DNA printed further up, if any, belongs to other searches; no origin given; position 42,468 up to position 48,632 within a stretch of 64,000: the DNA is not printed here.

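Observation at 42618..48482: ADA2-like ZZ finger + SANT module at the N-terminus of a 1954-aa protein with a proline-rich tail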

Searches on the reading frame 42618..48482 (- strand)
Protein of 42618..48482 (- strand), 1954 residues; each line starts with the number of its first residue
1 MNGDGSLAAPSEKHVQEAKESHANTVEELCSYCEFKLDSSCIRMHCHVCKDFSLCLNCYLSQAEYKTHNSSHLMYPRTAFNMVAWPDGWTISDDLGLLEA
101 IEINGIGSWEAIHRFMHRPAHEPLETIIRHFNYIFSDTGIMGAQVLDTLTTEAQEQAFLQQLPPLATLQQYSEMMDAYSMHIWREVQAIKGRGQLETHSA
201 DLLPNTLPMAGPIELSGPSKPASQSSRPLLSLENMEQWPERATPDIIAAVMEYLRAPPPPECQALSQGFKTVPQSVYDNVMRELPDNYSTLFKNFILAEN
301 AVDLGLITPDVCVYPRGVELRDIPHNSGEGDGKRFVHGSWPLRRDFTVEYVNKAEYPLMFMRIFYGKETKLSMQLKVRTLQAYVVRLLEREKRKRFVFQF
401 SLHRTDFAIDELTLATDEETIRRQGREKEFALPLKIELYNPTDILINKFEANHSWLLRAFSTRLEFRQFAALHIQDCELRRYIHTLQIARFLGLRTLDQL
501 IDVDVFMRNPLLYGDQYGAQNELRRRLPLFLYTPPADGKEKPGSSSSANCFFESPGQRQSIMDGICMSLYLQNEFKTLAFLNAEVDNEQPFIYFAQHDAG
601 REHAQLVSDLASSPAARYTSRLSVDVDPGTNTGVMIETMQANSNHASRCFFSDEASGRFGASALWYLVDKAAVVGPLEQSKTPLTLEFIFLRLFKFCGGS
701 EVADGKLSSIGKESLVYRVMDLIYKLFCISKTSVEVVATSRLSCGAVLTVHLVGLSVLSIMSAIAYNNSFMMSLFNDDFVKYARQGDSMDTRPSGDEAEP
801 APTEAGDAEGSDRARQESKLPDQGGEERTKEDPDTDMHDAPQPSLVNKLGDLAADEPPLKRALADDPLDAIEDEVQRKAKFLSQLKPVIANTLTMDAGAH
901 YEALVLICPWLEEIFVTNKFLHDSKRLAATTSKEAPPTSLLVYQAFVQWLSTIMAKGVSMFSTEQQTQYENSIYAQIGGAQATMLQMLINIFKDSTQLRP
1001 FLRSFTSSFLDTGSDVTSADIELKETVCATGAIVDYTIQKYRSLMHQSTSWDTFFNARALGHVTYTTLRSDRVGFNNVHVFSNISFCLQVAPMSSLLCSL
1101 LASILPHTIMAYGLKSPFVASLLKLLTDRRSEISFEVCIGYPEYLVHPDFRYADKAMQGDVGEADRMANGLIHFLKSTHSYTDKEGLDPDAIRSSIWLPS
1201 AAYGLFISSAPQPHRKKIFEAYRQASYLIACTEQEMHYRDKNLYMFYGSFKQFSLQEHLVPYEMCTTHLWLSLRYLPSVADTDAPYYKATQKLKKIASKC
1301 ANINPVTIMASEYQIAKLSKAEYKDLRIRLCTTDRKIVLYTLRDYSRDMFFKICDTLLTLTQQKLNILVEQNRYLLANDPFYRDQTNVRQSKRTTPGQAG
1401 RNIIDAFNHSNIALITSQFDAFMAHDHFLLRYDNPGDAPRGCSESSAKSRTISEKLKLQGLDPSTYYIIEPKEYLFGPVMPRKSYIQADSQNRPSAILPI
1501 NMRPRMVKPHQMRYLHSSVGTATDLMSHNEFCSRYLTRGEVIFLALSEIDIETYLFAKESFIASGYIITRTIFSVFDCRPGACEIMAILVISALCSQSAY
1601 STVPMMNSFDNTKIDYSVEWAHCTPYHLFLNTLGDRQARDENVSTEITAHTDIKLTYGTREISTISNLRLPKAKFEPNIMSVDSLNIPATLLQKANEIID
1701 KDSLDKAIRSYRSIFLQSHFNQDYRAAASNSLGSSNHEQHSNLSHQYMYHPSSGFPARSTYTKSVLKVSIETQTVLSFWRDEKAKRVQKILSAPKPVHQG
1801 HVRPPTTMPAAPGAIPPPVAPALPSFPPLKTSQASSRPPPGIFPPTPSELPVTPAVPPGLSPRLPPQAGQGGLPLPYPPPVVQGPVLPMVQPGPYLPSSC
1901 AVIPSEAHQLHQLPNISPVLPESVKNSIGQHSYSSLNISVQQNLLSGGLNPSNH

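Call 5: search_protein_families(library=pfam, proteins=[window:42618-48482:-], max_evalue=1)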
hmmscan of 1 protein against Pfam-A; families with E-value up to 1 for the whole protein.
window:42618-48482:- (1954 aa): 4 families
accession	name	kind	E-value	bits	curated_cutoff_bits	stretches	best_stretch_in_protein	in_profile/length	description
PF22941.1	TADA2A-like_3rd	-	2.1e-11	44.2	27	1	340-407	5-71/77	Transcriptional adapter 2-alpha-like domain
PF25299.1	ZZ_ADA2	-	0.00033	21.1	27.5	1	30-72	1-43/48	ADA2 ZZ-type zing finger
PF23588.3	HTH_CHD1_Hrp3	-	0.017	15.5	27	1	83-113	15-45/83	ATP-dependent helicase CHD1-2/hrp3 HTH domain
PF00569.23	ZZ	-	0.14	12.4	21.4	1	41-69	17-44/45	Zinc finger, ZZ type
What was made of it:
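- On ADA2 (transcriptional adaptor 2): 44.2 bits, E 2.1e-11, GA 27, at aa 340-407 (call 5).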

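Call 7: find_homologous_proteins(query=window:42618-48482:-)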
Query window:42618-48482:- (1954 aa): 4 proteins with E <= 0.001 among 7895 candidates.
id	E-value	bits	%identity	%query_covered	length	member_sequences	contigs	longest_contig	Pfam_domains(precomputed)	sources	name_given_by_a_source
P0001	0.0e+0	4494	99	100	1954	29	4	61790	PF22941.2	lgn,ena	-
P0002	0.0e+0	3630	81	100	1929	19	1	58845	PF22941.2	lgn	-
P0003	0.0e+0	3475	77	100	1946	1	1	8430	PF22941.2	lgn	-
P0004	0.0e+0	3327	74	100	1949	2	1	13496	PF22941.2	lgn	-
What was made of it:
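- No paralogue appears among the hits of a whole-protein search (call 7).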

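Call 11: find_encoding_contigs(protein=P0001, flank=3000, max_places=4)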
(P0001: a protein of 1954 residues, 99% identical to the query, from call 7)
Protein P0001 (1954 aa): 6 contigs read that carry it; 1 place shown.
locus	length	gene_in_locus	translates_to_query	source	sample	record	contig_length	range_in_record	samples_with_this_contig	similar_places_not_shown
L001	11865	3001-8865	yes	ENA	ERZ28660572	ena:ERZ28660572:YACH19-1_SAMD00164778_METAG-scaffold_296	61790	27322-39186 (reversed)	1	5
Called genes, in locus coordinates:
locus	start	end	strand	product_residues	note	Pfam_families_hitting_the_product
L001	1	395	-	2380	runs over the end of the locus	PF00023:Ank (faint), PF12796:Ank_2, PF13637:Ank_4 (faint)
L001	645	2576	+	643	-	PF00324:AA_permease, PF13520:AA_permease_2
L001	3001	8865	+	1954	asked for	PF22941:TADA2A-like_3rd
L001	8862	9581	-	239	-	PF00957:Synaptobrevin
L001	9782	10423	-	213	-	PF01725:Ham1p_like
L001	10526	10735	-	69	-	-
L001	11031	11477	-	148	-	-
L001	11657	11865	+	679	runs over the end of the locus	PF00069:Pkinase, PF07714:PK_Tyr_Ser-Thr, PF12796:Ank_2, PF00023:Ank (faint), PF12796:Ank_2, PF13637:Ank_4 (faint), PF13857:Ank_5 (weak)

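Call 12: list_cluster_members(proteins=[P0001, P0002, P0003, P0004])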
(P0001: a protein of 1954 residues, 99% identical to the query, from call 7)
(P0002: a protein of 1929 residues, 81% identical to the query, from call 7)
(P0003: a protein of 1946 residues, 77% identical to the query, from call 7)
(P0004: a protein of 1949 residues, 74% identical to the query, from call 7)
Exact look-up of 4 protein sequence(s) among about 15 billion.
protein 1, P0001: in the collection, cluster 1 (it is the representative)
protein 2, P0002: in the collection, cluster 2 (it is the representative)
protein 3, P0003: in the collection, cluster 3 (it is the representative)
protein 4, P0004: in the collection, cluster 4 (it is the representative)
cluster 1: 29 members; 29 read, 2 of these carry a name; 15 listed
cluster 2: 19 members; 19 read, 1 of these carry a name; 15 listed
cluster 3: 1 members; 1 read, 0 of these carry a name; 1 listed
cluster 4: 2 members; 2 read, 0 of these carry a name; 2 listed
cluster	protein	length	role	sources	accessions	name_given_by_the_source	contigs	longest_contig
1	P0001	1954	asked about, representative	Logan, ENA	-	-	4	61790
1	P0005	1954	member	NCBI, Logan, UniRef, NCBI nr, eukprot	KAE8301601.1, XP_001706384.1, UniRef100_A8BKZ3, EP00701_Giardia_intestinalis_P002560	hypothetical protein GL50803_00113625 [Giardia duodenalis] | Transcriptional adapter 2-alpha/beta-like domain-containing protein n=1 Tax=Giardia ... | hypothetical protein GL50803_00113625 [Giardia intestinalis]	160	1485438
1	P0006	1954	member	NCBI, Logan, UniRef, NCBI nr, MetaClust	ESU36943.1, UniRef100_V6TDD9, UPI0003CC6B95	Putative ZZ type zinc finger protein [Giardia duodenalis] | Putative ZZ type zinc finger protein n=1 Tax=Giardia intestinalis TaxID=5741 ... | Putative ZZ type zinc finger protein [Giardia intestinalis]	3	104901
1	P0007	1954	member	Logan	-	-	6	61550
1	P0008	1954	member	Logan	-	-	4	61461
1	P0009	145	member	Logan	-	-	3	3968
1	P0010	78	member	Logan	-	-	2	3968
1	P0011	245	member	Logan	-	-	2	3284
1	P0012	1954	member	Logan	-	-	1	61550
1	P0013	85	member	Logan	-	-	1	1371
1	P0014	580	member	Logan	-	-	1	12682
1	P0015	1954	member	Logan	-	-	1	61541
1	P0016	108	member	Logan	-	-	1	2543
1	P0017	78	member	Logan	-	-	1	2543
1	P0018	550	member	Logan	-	-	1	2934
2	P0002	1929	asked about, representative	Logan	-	-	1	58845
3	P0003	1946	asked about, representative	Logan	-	-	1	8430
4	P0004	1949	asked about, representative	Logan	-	-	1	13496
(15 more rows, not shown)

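Call 58: find_encoding_contigs(protein=P0002, flank=3000, max_places=1)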
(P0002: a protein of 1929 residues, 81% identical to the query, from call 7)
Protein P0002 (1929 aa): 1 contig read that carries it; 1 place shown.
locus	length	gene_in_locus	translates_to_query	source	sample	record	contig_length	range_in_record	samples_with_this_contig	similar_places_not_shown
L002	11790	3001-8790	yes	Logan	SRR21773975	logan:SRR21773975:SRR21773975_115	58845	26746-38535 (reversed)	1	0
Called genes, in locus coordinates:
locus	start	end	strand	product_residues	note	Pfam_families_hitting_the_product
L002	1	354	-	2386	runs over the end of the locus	PF00023:Ank (faint), PF12796:Ank_2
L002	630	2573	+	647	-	PF00324:AA_permease, PF13520:AA_permease_2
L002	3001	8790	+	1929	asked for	PF22941:TADA2A-like_3rd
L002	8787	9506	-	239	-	PF00957:Synaptobrevin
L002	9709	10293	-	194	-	PF01725:Ham1p_like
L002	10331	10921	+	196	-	PF04387:PTPLA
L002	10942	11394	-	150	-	-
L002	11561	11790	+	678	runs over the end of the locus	PF00069:Pkinase, PF07714:PK_Tyr_Ser-Thr, PF00023:Ank (faint), PF12796:Ank_2, PF13637:Ank_4 (faint), PF13857:Ank_5 (faint)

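Call 59: find_encoding_contigs(protein=P0004, flank=3000, max_places=1)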
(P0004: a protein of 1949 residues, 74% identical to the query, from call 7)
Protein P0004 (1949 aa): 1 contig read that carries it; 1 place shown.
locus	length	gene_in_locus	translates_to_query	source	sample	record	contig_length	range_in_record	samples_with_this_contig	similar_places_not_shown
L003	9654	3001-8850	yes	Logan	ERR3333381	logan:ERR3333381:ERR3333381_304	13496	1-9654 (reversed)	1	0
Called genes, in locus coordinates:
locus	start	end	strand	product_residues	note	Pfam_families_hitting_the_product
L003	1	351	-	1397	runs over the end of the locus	?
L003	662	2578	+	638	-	PF00324:AA_permease (weak), PF13520:AA_permease_2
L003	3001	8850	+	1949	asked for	PF22941:TADA2A-like_3rd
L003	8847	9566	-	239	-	PF00957:Synaptobrevin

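Call 83: search_solved_structures(query=A3, max_evalue=10, show_alignments=1)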
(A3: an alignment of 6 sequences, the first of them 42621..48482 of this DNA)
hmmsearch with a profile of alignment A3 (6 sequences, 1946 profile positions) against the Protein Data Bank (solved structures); distinct sequences matched with E-value up to 10: 14.
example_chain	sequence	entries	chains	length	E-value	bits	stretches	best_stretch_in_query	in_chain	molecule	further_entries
9ynv_M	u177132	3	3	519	3e-10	41.5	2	26-113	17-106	Transcriptional adapter 2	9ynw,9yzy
6cw2_C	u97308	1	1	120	0.0031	18.3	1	30-117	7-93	Transcriptional adapter 2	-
6cw3_E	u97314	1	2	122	0.0032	18.2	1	30-117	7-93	Transcriptional adapter 2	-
30ff_DH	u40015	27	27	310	0.02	15.6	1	1736-1912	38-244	Transcription initiation factor TFIID subunit 8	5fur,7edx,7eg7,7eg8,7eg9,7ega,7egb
1x41_A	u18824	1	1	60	0.12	13.1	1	88-134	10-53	Transcriptional adaptor 2-like, isoform b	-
2e5r_A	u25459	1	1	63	0.4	11.3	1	29-77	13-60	Dystrobrevin alpha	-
2n1a_B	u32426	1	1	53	0.86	10.2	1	29-63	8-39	CREB-binding protein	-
1tot_A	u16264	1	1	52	0.92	10.1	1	29-63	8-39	CREB-binding protein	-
9jni_A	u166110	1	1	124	2.1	8.9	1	43-74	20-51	E3 ubiquitin-protein ligase KCMF1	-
9upz_A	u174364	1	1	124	2.1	8.9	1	43-74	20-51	E3 ubiquitin-protein ligase KCMF1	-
9c3c_V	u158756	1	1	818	3.4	8.2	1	29-84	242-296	Dystrobrevin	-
6ds6_A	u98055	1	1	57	4.2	7.9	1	24-62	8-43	Histone H3 peptide-Histone acetyltransferase p300 Chimeric protein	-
9lgs_A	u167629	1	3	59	7.7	7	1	43-59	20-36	Auxin transport protein BIG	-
9lgr_A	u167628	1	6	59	8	7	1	43-59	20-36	Auxin transport protein BIG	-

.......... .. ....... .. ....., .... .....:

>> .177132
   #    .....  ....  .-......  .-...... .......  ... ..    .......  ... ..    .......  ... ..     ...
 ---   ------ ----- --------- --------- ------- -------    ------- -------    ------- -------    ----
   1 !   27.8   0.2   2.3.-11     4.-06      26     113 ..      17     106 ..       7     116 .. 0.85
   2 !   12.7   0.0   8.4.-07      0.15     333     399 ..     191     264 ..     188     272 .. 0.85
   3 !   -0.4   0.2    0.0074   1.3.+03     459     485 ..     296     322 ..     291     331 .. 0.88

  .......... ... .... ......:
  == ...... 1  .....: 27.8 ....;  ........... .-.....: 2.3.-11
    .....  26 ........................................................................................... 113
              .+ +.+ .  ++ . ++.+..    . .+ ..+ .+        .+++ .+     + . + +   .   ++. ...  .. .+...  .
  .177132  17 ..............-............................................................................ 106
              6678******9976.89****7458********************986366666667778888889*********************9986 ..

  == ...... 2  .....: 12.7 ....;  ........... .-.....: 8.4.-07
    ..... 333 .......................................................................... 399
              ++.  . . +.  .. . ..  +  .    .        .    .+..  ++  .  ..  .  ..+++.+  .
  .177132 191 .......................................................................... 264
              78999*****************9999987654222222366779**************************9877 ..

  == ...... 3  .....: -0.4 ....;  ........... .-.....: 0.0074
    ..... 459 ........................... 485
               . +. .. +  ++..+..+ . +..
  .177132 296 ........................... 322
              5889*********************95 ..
